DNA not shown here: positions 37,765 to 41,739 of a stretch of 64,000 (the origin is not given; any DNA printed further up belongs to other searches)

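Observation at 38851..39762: Intein splits the Exo II motif of the family A DNA polymerase; both inteins in the window lack the penultimate His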

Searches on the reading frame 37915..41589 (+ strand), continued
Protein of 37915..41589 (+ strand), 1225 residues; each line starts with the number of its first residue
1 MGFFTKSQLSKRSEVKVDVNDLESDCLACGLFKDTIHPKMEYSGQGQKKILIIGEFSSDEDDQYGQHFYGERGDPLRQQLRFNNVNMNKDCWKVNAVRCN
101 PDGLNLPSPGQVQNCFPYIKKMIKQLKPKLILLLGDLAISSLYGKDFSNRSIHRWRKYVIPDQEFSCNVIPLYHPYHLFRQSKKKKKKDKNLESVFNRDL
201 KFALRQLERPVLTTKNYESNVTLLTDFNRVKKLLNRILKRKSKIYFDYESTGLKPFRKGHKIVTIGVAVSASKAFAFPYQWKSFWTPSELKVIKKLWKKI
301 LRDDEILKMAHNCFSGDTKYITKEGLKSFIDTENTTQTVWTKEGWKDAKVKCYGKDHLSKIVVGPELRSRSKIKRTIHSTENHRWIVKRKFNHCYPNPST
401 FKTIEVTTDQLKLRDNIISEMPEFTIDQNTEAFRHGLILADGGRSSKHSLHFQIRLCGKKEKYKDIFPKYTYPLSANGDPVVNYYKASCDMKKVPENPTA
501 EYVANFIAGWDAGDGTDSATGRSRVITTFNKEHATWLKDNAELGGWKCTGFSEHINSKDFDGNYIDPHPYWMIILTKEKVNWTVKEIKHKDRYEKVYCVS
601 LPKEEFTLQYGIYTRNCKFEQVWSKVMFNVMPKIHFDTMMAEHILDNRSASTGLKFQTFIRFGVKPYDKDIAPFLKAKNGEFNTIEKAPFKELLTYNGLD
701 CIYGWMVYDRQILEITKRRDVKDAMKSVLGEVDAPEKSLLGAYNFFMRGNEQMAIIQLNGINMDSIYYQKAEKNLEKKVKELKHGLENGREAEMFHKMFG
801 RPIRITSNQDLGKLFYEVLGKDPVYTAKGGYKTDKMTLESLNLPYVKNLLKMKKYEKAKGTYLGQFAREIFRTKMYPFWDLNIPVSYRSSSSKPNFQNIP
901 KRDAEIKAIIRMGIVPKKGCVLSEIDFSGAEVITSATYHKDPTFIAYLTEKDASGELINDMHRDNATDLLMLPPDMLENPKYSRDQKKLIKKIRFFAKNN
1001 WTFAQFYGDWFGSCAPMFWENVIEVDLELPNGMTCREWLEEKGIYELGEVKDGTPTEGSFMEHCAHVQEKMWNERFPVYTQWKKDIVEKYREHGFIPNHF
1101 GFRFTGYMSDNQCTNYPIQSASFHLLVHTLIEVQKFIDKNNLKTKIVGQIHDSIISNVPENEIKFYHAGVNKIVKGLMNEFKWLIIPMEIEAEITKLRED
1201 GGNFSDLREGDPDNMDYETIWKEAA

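Call 7: find_homologous_proteins(query=window:37915-41589:+, max_evalue=0.00001)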
Query window:37915-41589:+ (1225 aa): 111 proteins with E <= 0.00001 among 7099 candidates.
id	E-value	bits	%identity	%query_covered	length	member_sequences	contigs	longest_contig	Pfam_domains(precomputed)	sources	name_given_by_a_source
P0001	0.0e+0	1803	64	76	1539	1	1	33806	PF07460.17,PF03167.26,PF00476.27,PF14890.12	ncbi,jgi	jgi:uracil-DNA glycosylase family 4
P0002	0.0e+0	1801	80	53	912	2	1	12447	PF01612.27,PF03167.26,PF00476.27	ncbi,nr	ncbi:MAG: hypothetical protein GY797_38405 [Deltaproteobacteria bacterium]|nr:hypothetical protein [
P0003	0.0e+0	1704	80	50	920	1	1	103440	PF01612.27,PF03167.26,PF00476.27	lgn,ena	-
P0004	0.0e+0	1612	58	99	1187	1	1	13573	PF01612.27,PF03167.26,PF00476.27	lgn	-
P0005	0.0e+0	1598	79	50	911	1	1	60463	PF01612.27,PF03167.26,PF00476.27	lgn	-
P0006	0.0e+0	1459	54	99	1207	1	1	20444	PF03167.26,PF00476.27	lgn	-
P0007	0.0e+0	1402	73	50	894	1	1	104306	PF01612.27,PF03167.26,PF00476.27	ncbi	-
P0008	0.0e+0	1392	72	50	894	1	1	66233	PF01612.27,PF03167.26,PF00476.27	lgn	-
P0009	0.0e+0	1359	70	50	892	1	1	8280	PF01612.27,PF03167.26,PF00476.27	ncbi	-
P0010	0.0e+0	1358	71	50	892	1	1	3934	PF03167.26,PF00476.27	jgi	-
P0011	0.0e+0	1337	43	52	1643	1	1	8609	PF03167.26,PF00476.27,PF14890.12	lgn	-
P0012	0.0e+0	1312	69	49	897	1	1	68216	PF03167.26,PF00476.27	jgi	-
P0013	0.0e+0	1281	66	49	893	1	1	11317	PF01612.27,PF03167.26,PF00476.27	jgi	-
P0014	0.0e+0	1213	63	48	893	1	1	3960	PF01612.27,PF03167.26,PF00476.27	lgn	-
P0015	0.0e+0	1197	61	53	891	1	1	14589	PF01612.27,PF03167.26,PF00476.27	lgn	-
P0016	0.0e+0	1196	63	49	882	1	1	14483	PF01612.27,PF03167.26,PF00476.27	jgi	jgi:DNA polymerase-1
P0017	0.0e+0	1179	63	49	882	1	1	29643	PF01612.27,PF03167.26,PF00476.27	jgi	jgi:uracil-DNA glycosylase family 4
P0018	0.0e+0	1176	62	49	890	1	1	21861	PF01612.27,PF03167.26,PF00476.27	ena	-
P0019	0.0e+0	1170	59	52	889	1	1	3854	PF03167.26,PF00476.27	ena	-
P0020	0.0e+0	1170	58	49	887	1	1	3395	PF01612.27,PF03167.26,PF00476.27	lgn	-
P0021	0.0e+0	1158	60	53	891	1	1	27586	PF01612.27,PF03167.26,PF00476.27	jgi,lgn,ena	-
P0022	0.0e+0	1152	61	49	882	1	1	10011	PF01612.27,PF03167.26,PF00476.27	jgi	jgi:uracil-DNA glycosylase family 4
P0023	0.0e+0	1152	60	49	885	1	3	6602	PF01612.27,PF03167.26,PF00476.27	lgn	-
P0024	0.0e+0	1149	61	48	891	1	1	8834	PF01612.27,PF03167.26,PF00476.27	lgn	-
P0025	0.0e+0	1147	62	48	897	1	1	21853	PF01612.27,PF03167.26,PF00476.27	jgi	jgi:DNA polymerase-1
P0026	0.0e+0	1142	61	23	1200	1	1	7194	PF05443.18,PF01612.27,PF03167.26,PF00476.27,PF14890.12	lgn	-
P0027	0.0e+0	1128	61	49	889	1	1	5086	PF01612.27,PF03167.26,PF00476.27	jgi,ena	-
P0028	0.0e+0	1128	62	49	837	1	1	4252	PF01612.27,PF03167.26,PF00476.27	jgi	jgi:uracil-DNA glycosylase family 4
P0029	0.0e+0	1114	59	48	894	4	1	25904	PF01612.27,PF03167.26,PF00476.27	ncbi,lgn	-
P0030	0.0e+0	1114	58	42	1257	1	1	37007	PF01612.27,PF03167.26,PF00476.27,PF14890.12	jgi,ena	-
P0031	0.0e+0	1112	63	27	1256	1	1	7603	PF01612.27,PF03167.26,PF13392.13,PF00476.27,PF14890.12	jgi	-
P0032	0.0e+0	1110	61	49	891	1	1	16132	PF01612.27,PF03167.26,PF00476.27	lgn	-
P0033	0.0e+0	1103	60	50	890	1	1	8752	PF01612.27,PF03167.26,PF00476.27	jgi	-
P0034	0.0e+0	1098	59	48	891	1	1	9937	PF01612.27,PF03167.26,PF00476.27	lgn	-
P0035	0.0e+0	1095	59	49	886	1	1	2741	PF01612.27,PF03167.26,PF00476.27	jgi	-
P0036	0.0e+0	1091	58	27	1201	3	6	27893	PF03167.26,PF00476.27,PF14890.12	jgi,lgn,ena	-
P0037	0.0e+0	1085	58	50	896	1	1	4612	PF01612.27,PF03167.26,PF00476.27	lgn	-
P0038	0.0e+0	1074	61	49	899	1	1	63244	PF01612.27,PF03167.26,PF00476.27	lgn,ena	-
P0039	0.0e+0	1074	59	49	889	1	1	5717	PF01612.27,PF03167.26,PF00476.27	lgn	-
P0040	0.0e+0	1069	59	27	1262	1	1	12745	PF01612.27,PF03167.26,PF00476.27,PF14890.12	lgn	-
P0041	0.0e+0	1067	59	48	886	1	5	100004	PF01612.27,PF03167.26,PF00476.27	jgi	jgi:DNA polymerase-1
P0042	0.0e+0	1063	57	27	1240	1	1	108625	PF07591.16,PF01612.27,PF03167.26,PF00476.27,PF14890.12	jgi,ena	-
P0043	0.0e+0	1061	56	49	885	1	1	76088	PF01612.27,PF03167.26,PF00476.27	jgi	-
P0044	0.0e+0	1056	57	25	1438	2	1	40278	PF01612.27,PF03167.26,PF14528.12,PF00476.27,PF14890.12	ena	-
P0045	0.0e+0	1055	59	27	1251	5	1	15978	PF01612.27,PF03167.26,PF13392.13,PF00476.27,PF14890.12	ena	-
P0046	0.0e+0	1023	57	27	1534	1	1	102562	PF01612.27,PF03167.26,PF00476.27,PF14890.12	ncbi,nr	ncbi:MAG: DNA polymerase [Candidatus Tenebribacter davisii]|nr:DNA polymerase [Candidatus Tenebribac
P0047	8.6e-295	999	55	48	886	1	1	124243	PF01612.27,PF03167.26,PF00476.27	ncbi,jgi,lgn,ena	-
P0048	2.8e-289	981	56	27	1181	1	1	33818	PF01612.27,PF03167.26,PF13392.13,PF00476.27,PF14890.12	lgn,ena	-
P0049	2.4e-288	978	54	28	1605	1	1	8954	PF01612.27,PF03167.26,PF14528.12,PF00476.27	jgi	jgi:uracil-DNA glycosylase family 4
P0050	6.8e-287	973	57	50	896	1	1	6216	PF01612.27,PF03167.26,PF00476.27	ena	-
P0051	1.3e-280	952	55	49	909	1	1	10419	PF01612.27,PF03167.26,PF00476.27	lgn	-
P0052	5.5e-264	897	55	27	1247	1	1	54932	PF01612.27,PF03167.26,PF00476.27,PF14890.12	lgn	-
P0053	1.6e-260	886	40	99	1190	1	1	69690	PF03167.26,PF00476.27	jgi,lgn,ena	-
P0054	9.4e-257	873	39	98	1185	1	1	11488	PF01612.27,PF03167.26,PF00476.27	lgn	-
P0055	5.6e-249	847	48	48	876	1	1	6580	PF01612.27,PF03167.26,PF00476.27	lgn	-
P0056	5.6e-239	814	57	25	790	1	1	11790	PF01612.27,PF03167.26,PF00476.27,PF14890.12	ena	-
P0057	5.9e-233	794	46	48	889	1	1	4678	PF01612.27,PF03167.26,PF00476.27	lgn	-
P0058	5.8e-232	791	47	48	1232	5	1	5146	PF01612.27,PF03167.26,PF00476.27,PF14890.12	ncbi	-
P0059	8.4e-227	774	46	48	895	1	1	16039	PF01612.27,PF03167.26,PF00476.27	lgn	-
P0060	9.3e-185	635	39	49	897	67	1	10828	PF01612.27,PF03167.26,PF00476.27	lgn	-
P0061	7.3e-184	632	38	49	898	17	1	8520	PF03167.26,PF00476.27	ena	-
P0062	1.0e-181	625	38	49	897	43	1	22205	PF01612.27,PF03167.26,PF00476.27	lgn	-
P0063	2.1e-174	600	36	48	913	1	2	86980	PF01612.27,PF03167.26,PF00476.27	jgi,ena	-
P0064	4.4e-172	593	37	49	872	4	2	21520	PF01612.27,PF03167.26,PF00476.27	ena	-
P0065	2.7e-164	567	42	49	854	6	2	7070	PF01612.27,PF03167.26,PF00476.27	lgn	-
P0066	6.0e-164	566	36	49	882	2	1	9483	PF01612.27,PF03167.26,PF00476.27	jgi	-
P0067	8.2e-153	529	41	30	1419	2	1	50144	PF01612.27,PF03167.26,PF00476.27,PF14890.12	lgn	-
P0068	3.2e-150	520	36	48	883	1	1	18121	PF01612.27,PF03167.26,PF00476.27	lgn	-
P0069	5.4e-150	520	40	25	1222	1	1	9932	PF01612.27,PF03167.26,PF00476.27,PF14890.12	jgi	-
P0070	1.1e-149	519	34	48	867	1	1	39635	PF01612.27,PF03167.26,PF00476.27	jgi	-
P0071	1.5e-148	515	39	58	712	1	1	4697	PF01612.27,PF03167.26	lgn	-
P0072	3.8e-145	504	33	48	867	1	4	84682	PF01612.27,PF03167.26,PF00476.27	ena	-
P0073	1.4e-144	502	33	48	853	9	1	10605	PF03167.26,PF00476.27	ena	-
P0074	1.2e-142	495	33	48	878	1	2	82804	PF01612.27,PF03167.26,PF00476.27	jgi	jgi:DNA polymerase-1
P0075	4.8e-142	493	33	48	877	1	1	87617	PF01612.27,PF03167.26,PF00476.27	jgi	jgi:DNA polymerase-1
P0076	2.9e-140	487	32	48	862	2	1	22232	PF01612.27,PF03167.26,PF00476.27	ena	-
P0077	1.0e-136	476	33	50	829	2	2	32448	PF01612.27,PF03167.26,PF00476.27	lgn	-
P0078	6.9e-134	466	33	48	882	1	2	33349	PF01612.27,PF03167.26,PF00476.27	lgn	-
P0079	2.8e-133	464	34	49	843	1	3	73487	PF01612.27,PF03167.26,PF00476.27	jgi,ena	-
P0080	2.1e-130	455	33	48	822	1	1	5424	PF03167.26,PF00476.27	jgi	-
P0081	3.8e-129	451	35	47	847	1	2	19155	PF01612.27,PF03167.26,PF00476.27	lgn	-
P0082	2.1e-128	448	31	47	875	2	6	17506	PF03167.26,PF00476.27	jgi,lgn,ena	-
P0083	1.0e-123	433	33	48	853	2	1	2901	PF01612.27,PF03167.26,PF00476.27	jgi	jgi:DNA polymerase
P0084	1.6e-120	422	33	50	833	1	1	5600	PF01612.27,PF03167.26,PF00476.27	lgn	-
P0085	5.7e-118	414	30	48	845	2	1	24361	PF01612.27,PF03167.26,PF00476.27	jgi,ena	-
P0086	2.9e-115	405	29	47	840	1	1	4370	PF01612.27,PF03167.26,PF00476.27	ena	-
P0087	3.8e-114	401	30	56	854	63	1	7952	PF01612.27,PF03167.26,PF00476.27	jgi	jgi:DNA polymerase-1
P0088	1.3e-113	399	34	48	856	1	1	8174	PF01612.27,PF03167.26,PF00476.27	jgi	-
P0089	4.1e-95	338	31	50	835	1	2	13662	PF01612.27,PF03167.26,PF00476.27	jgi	jgi:DNA polymerase-1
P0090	1.3e-94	336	34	49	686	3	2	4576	PF00476.27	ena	-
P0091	5.0e-87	311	45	28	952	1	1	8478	PF00476.27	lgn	-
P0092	1.0e-76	277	28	50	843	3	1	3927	PF01612.27,PF00476.27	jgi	jgi:DNA polymerase I-like protein with 3'-5' exonuclease and polymerase domains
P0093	2.6e-73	266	28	47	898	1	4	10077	PF01612.27,PF03167.26,PF00476.27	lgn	-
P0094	1.3e-72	263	30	49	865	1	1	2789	PF01612.27,PF03167.26,PF00476.27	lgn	-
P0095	4.6e-68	248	29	45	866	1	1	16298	PF01612.27,PF03167.26,PF00476.27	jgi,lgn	-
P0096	1.1e-42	164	28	24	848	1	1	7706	PF01612.27,PF03167.26,PF00476.27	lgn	-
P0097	7.3e-26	108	22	47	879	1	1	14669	PF01612.27,PF03167.26,PF00476.27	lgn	-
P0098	6.7e-20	89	25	25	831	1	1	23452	PF01612.27,PF03167.26,PF00476.27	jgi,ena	-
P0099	1.3e-14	71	27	19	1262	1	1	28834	PF01612.27,PF03167.26,PF00476.27,PF14890.12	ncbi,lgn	-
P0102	6.4e-11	59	27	17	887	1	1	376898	PF01367.26,PF02739.23,PF22619.3,PF00476.27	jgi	jgi:DNA polymerase I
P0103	1.6e-10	58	27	16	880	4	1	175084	PF01367.26,PF02739.23,PF22619.3,PF00476.27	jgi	jgi:DNA polymerase I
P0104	3.8e-9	53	21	46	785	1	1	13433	PF01612.27,PF03167.26,PF00476.27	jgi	jgi:DNA polymerase-1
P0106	4.7e-9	53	24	32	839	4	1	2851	PF01367.26,PF02739.23,PF00476.27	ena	-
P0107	6.5e-9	52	26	19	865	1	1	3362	PF01367.26,PF02739.23,PF22619.3,PF00476.27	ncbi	-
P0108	8.9e-9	52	21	47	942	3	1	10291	PF01612.27,PF01367.26,PF02739.23,PF22619.3,PF00476.27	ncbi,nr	ncbi:MAG TPA: DNA polymerase I [Candidatus Ozemobacteraceae bacterium]|nr:DNA polymerase I [Candidat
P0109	3.6e-7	47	25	18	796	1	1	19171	PF01612.27,PF03167.26,PF00476.27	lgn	-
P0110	7.9e-7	45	21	36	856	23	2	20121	PF01367.26,PF02739.23,PF22619.3,PF00476.27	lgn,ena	-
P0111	2.6e-6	44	22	17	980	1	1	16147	PF01612.27,PF03167.26,PF00476.27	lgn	-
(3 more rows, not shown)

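Call 54: find_encoding_contigs(protein=window:37915-41589:+, flank=2000, max_places=3)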
Protein window:37915-41589:+ (1225 aa): 1 contig read that carries it; 1 place shown.
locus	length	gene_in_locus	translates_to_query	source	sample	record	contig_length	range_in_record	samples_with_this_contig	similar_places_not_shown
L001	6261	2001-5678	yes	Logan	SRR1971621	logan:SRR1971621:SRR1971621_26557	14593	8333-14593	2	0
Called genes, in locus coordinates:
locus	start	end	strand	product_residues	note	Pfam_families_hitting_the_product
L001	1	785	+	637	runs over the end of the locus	-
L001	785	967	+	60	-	-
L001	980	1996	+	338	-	-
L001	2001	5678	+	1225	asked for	PF03167:UDG, PF00476:DNA_pol_A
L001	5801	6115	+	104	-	-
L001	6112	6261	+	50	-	?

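Call 64: find_encoding_contigs(protein=P0003, flank=10000, max_places=2)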
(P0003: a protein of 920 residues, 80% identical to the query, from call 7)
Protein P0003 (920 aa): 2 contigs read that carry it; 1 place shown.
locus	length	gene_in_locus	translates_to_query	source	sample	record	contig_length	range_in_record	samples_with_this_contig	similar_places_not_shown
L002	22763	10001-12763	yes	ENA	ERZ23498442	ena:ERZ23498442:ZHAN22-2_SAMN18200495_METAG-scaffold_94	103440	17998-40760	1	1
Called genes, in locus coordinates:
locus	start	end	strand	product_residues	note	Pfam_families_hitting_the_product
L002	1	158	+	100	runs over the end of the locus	-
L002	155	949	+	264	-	PF04055:Radical_SAM (weak)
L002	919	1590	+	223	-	-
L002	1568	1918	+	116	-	-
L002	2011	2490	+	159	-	PF07799:DUF1643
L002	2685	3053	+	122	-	PF01242:PTPS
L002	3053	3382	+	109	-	-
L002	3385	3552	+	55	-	-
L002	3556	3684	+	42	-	-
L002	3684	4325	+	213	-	PF13353:Fer4_12, PF04055:Radical_SAM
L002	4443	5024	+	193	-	-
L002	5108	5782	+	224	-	PF02568:ThiI (weak), PF06508:QueC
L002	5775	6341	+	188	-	PF01227:GTP_cyclohydroI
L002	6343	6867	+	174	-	PF14489:QueF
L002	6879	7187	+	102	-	-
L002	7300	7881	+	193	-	-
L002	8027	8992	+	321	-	-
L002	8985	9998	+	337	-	-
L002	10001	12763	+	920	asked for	PF03167:UDG, PF01612:DNA_pol_A_exo1 (weak), PF00476:DNA_pol_A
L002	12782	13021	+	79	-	-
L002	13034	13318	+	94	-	-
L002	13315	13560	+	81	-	-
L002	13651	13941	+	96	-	-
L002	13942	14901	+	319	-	PF05496:RuvB_N, PF01637:ATPase_2 (faint), PF13191:AAA_16 (faint), PF00004:AAA, PF07728:AAA_5 (weak), PF13173:AAA_14 (weak), PF13401:AAA_22 (faint), PF13177:DNA_pol3_delta2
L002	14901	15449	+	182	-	-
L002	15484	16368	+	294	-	-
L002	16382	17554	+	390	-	PF00154:RecA_N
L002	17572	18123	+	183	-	-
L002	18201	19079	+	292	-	PF02739:5_3_exonuc_N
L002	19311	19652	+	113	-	-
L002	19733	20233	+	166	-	-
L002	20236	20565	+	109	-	-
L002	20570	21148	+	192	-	PF01966:HD (weak)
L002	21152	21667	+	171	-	-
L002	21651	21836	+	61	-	-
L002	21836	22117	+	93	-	-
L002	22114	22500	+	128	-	-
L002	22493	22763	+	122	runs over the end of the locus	-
